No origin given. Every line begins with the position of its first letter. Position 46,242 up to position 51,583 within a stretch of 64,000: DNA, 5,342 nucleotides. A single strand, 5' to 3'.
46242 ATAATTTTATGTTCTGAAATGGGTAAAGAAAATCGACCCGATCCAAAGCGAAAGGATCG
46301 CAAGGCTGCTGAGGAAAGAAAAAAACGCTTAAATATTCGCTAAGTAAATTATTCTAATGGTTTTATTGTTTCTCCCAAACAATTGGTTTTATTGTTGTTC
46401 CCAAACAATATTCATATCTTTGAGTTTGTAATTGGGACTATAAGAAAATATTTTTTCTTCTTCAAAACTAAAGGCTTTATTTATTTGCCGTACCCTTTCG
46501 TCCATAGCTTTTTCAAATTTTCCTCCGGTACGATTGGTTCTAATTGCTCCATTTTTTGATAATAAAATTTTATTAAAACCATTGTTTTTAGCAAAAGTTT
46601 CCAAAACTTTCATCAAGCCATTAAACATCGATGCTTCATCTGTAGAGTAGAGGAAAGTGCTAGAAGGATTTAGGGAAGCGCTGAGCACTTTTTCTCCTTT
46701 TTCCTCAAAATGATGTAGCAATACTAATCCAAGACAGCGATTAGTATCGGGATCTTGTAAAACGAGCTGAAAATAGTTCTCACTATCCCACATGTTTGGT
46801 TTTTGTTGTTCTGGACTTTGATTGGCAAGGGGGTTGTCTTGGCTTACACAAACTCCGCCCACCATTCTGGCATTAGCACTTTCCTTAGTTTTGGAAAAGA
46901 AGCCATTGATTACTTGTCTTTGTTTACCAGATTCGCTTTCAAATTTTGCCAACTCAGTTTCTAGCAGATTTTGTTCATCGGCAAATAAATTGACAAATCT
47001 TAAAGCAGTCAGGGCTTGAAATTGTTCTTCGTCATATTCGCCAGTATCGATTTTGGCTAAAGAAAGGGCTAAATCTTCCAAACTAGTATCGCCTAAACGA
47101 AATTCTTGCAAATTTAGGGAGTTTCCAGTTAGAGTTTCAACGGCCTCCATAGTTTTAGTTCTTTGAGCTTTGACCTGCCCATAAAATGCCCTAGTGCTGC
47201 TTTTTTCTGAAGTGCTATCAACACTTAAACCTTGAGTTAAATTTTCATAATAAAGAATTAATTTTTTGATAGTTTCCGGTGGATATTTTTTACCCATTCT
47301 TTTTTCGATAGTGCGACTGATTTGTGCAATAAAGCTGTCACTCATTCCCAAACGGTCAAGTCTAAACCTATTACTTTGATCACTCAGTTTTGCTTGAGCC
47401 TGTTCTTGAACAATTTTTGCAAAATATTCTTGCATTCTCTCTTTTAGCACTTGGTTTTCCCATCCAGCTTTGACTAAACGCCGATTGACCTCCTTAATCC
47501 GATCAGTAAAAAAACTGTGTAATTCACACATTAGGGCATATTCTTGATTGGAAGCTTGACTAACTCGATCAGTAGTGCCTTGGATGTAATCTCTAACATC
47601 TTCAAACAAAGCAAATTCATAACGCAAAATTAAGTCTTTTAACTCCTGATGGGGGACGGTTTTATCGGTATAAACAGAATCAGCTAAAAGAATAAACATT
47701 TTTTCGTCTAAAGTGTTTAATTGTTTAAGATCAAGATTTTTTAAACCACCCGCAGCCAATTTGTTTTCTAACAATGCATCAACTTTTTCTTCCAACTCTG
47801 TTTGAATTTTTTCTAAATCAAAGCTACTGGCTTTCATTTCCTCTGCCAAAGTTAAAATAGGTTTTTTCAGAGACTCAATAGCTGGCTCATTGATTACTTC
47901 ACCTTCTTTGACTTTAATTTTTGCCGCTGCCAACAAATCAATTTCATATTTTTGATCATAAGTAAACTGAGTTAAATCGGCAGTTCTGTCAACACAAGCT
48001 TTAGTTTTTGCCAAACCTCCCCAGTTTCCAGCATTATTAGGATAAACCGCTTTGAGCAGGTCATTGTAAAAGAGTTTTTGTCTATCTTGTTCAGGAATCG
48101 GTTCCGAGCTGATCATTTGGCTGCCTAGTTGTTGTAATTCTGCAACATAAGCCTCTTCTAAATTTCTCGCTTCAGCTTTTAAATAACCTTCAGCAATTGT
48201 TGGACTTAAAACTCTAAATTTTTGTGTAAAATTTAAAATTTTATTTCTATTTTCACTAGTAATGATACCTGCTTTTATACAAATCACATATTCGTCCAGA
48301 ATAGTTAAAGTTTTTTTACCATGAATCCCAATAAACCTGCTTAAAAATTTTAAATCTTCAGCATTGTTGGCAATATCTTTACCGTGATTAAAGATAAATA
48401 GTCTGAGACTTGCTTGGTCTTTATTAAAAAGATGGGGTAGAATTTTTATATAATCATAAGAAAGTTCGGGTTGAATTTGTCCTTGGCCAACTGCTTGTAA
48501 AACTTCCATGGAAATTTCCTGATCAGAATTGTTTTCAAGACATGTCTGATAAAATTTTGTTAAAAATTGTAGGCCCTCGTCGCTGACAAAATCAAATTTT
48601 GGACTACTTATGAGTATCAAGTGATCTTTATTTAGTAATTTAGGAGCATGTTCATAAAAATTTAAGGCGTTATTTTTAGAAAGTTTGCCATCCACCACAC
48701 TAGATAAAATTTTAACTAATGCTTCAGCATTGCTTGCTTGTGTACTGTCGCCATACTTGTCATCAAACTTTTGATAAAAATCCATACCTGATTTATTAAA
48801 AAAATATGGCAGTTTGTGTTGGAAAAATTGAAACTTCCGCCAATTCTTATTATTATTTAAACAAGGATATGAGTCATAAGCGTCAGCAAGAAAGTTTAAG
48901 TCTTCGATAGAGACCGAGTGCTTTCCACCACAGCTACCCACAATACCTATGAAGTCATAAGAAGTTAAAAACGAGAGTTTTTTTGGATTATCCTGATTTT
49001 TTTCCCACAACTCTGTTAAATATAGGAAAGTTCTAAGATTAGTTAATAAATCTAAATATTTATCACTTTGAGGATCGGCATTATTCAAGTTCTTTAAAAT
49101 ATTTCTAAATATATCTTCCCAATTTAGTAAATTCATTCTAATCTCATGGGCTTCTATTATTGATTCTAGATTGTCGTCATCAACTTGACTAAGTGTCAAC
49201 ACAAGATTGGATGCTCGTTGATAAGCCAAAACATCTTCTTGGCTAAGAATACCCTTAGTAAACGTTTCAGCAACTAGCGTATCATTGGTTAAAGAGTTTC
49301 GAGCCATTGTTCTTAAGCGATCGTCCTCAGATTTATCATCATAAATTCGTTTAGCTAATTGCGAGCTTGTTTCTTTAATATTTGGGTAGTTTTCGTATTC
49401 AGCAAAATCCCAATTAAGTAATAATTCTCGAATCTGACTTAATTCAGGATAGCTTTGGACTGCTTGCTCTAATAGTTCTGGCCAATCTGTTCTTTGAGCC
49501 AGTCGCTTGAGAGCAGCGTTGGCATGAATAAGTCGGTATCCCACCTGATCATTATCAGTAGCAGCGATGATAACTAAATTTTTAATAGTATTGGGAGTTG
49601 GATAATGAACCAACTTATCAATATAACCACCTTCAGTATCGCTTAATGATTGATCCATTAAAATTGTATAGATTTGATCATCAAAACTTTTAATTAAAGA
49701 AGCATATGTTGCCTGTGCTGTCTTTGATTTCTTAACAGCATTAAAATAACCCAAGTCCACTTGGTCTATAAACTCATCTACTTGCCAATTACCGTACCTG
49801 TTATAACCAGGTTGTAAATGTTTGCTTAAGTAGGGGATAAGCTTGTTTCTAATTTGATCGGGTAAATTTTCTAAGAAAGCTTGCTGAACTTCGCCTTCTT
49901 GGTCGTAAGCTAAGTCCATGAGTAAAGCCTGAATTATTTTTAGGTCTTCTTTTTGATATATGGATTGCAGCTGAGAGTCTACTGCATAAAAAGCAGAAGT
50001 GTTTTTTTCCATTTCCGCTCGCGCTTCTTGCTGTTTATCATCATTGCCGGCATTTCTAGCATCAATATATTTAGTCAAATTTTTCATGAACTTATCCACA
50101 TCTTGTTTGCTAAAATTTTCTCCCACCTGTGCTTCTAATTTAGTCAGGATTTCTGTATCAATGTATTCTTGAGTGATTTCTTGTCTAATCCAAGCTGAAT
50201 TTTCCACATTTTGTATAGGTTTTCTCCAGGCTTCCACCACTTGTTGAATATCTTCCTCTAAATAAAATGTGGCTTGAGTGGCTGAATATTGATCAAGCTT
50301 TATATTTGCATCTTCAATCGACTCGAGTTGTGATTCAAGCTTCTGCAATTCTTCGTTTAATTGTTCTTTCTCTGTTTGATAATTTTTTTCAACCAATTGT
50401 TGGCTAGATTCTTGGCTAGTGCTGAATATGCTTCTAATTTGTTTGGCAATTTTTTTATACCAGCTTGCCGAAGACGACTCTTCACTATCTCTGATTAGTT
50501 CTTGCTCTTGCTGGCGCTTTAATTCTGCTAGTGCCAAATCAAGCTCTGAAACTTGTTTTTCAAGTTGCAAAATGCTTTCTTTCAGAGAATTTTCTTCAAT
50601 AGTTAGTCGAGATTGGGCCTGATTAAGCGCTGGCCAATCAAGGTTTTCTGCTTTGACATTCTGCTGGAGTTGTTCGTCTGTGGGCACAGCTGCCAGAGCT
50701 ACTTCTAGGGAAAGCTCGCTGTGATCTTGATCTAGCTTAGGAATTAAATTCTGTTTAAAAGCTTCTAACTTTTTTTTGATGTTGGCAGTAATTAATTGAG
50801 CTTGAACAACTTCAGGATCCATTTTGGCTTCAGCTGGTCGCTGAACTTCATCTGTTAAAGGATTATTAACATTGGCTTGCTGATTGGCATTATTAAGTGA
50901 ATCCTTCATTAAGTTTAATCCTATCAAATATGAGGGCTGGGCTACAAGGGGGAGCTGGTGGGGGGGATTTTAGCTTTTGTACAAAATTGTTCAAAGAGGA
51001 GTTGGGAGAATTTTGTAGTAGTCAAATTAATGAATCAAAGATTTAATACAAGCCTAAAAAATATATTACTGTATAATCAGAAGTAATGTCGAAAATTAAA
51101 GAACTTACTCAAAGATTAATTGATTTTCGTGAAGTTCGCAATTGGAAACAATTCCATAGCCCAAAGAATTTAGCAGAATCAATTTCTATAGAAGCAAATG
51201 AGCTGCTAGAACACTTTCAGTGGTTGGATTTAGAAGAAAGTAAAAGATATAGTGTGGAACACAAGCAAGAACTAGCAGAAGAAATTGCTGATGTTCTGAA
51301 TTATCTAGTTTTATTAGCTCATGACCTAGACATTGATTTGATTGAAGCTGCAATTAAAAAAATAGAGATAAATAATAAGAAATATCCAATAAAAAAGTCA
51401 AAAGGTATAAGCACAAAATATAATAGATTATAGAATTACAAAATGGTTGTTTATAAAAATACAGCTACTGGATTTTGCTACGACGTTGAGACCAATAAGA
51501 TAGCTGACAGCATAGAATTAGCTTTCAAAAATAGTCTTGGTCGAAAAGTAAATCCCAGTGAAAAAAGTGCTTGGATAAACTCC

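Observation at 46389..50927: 1512-aa coiled-coil giant protein with a C-terminal Cys/His globular domain bordering the putative island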

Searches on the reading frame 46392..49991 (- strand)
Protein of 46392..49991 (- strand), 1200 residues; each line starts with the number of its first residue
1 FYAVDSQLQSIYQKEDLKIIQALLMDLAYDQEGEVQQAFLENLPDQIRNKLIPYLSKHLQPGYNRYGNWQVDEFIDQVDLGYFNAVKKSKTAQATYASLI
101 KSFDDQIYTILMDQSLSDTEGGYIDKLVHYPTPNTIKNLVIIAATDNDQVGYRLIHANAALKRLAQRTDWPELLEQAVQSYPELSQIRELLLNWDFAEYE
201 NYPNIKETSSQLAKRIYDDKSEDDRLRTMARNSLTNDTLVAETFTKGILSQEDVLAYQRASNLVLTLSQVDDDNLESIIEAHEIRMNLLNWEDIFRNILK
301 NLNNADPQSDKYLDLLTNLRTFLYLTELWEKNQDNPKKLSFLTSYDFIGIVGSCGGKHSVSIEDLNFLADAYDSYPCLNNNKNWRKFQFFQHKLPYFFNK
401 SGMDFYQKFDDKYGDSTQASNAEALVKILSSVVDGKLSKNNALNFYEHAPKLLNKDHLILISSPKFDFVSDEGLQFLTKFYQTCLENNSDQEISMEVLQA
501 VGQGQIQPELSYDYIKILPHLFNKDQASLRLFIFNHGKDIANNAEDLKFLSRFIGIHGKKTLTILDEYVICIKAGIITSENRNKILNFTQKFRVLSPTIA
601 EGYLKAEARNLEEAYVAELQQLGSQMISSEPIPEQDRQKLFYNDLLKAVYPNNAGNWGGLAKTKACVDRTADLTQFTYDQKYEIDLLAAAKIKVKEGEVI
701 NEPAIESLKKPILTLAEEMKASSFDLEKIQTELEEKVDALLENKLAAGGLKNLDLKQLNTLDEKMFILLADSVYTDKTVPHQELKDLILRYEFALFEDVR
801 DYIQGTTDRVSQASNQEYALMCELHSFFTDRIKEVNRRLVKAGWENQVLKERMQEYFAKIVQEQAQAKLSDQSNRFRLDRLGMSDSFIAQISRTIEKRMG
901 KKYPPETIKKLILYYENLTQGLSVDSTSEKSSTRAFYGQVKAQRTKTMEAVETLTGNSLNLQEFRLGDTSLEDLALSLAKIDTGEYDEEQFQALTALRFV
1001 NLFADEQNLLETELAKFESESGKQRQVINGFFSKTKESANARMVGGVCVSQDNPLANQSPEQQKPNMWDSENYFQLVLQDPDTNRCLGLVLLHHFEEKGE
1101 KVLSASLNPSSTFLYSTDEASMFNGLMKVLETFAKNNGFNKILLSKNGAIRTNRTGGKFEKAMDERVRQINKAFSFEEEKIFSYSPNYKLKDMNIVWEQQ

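Call 22: search_protein_representatives(protein=window:46392-49991:-)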
Query: 1200 residues. Proteins with E-value up to 0.001 (for the whole library): 326; up to 1e-10: 268; up to 1e-30: 146. The best 150 are listed.
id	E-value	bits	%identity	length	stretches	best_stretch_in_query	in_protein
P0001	0.0e+00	2677.9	100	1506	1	1-1200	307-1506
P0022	0.0e+00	1106.6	48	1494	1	65-1199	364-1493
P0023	6.2e-272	922.1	41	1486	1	2-1199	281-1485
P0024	1.0e-250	851.8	40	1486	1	82-1199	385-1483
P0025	1.3e-242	825.0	39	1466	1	66-1199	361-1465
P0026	3.0e-241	820.4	40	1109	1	83-1199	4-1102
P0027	5.4e-231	786.5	38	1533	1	77-1200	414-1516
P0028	6.9e-230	782.8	37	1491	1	81-1199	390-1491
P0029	1.1e-226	772.2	39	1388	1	117-1199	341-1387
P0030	6.7e-226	769.6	45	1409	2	542-1199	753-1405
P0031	1.2e-222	758.9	37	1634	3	467-1199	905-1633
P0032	2.4e-221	754.6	42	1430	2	469-1199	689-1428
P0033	5.8e-220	750.0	41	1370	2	435-1199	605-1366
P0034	1.4e-217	742.1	46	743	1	453-1199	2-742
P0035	4.7e-215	733.7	39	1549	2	425-1198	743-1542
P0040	1.4e-206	705.7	45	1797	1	487-1199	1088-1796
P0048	8.8e-192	656.6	46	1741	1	525-1198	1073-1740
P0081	1.7e-142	493.4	39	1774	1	518-1198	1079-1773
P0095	6.6e-107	375.6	35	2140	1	574-1198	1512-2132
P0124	5.4e-65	236.8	31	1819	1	613-1198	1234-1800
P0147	5.9e-41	157.2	29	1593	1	64-588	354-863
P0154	1.6e-36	142.5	27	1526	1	45-498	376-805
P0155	2.4e-36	141.9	28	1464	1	94-602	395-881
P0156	5.6e-35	137.4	30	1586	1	81-484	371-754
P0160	1.6e-32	129.3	28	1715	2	84-447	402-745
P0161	7.8e-32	127.0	36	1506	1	81-255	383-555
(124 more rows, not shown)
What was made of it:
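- Checked: (iii) 'Orphan' is wrong: there are 326 cluster representatives at E<=1e-3 and 146 at E<=1e-30 (call 22).
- Family and conservation: 326 representatives, with 146 at E<1e-30 (call 22).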

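Call 66: search_protein_families(library=pfam, proteins=[P0095, P0124, P0040, P0081, P0048], max_evalue=0.01)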
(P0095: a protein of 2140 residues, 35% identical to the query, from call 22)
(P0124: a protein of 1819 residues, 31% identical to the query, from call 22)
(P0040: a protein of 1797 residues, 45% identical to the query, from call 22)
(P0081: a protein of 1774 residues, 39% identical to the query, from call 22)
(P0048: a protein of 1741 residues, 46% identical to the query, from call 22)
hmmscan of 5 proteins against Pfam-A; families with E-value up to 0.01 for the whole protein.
P0095 (2140 aa): 0 families

P0124 (1819 aa): 0 families

P0040 (1797 aa): 0 families

P0081 (1774 aa): 0 families

P0048 (1741 aa): 0 families

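Call 73: search_protein_families(library=pfam, proteins=[P0147, P0154, P0155, P0156, P0160, P0161], max_evalue=0.05)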
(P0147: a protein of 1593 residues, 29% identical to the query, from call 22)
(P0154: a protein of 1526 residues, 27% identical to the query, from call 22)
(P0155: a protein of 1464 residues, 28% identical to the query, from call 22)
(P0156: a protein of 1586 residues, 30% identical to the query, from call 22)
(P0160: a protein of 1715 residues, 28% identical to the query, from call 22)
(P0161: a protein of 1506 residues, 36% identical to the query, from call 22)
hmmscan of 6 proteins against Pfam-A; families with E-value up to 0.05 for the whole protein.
P0147 (1593 aa): 1 family
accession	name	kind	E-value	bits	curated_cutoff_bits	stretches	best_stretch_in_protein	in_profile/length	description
PF10704.14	DUF2508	-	0.036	14.7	22.5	0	159-202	14-57/71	Protein of unknown function (DUF2508)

P0154 (1526 aa): 0 families

P0155 (1464 aa): 2 families
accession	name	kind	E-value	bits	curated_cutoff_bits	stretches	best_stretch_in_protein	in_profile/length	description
PF20787.2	SPP1_GP23-1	-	0.0016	18.7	27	1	535-555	17-37/47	SPP1 phage GP23.1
PF13125.11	DUF3958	-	0.029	15.1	26.3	0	116-212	5-101/107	Protein of unknown function (DUF3958)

P0156 (1586 aa): 0 families

P0160 (1715 aa): 0 families

P0161 (1506 aa): 1 family
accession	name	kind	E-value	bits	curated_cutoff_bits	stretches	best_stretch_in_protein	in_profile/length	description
PF25086.1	DUF7803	-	0.045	14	27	0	108-210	69-172/178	Domain of unknown function (DUF7803)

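Call 74: search_solved_structures(query=P0161, max_evalue=1)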
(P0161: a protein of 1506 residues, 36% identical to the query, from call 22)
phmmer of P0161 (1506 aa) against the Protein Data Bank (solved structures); distinct sequences matched with E-value up to 1: 3.
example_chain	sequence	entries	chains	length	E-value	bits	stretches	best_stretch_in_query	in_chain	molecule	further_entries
5myj_AF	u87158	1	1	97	0.25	12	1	271-351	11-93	30S ribosomal protein S6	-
7x2q_A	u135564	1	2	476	0.39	11.4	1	236-347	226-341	Sugiol synthase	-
2n2h_B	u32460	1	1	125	0.42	11.3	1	295-349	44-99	Paired amphipathic helix protein Sin3a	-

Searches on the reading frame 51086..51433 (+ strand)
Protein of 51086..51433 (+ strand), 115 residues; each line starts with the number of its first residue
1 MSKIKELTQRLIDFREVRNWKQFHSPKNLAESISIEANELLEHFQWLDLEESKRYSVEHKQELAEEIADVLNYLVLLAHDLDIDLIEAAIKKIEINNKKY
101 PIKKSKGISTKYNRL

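Call 3: search_protein_families(library=pfam, proteins=[window:51086-51433:+], max_evalue=0.1)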
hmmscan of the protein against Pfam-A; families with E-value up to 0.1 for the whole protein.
window:51086-51433:+ (115 aa): 5 families
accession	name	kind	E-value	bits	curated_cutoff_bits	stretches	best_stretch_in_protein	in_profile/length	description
PF12643.12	MazG-like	-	4.2e-16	59.4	27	1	32-115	2-85/85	MazG-like family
PF03819.22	MazG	-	0.0002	22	22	1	25-93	2-66/74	MazG nucleotide pyrophosphohydrolase domain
PF04760.21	IF2_N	-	0.012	15.8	25.3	1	27-68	7-47/53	Translation initiation factor IF-2, N-terminal region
PF01503.22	PRA-PH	-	0.048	14.5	21.3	1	29-86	30-76/86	Phosphoribosyl-ATP pyrophosphohydrolase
PF19126.5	DUF5810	-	0.06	13.9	26.9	0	42-70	32-59/66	Family of unknown function (DUF5810)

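Call 57: search_protein_families(library=padloc, proteins=[window:51086-51433:+], max_evalue=0.01)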
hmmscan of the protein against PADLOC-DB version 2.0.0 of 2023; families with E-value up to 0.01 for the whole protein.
window:51086-51433:+ (115 aa): 0 families
